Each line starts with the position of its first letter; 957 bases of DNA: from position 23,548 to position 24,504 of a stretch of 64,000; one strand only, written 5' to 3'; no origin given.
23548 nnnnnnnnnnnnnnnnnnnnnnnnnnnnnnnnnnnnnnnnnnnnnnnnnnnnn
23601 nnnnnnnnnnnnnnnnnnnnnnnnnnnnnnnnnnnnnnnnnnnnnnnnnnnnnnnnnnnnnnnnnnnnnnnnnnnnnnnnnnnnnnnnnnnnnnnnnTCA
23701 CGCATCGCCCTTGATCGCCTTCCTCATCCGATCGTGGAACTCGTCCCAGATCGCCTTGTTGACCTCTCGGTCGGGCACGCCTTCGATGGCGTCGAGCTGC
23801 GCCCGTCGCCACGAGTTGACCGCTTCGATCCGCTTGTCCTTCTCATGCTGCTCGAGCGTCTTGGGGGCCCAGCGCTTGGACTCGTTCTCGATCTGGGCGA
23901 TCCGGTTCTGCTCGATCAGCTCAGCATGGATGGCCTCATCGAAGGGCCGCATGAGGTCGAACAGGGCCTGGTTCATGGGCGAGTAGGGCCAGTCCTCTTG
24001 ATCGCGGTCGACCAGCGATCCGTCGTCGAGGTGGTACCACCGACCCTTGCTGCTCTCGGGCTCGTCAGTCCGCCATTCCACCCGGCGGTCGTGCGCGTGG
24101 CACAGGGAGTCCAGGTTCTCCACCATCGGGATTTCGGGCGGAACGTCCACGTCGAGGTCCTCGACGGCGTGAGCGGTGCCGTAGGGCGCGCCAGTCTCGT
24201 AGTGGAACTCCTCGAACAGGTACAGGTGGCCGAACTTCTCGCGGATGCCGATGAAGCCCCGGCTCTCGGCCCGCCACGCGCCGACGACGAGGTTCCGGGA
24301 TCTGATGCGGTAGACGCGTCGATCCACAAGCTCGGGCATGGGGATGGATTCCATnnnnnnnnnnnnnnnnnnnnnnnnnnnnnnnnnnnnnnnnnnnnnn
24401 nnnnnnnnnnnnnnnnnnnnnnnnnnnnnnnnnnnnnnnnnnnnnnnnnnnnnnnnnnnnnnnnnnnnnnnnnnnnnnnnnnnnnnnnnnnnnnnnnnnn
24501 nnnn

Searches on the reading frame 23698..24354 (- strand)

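Call 70: search_protein_families(library=phrogs, proteins=[window:23698-24354:-], max_evalue=0.00001)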
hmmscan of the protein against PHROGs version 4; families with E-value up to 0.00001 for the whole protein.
window:23698-24354:- (218 aa): 1 family
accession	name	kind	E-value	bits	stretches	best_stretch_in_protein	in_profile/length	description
phrog_3740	-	unknown function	2.1e-20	74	1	4-139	6-133/146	-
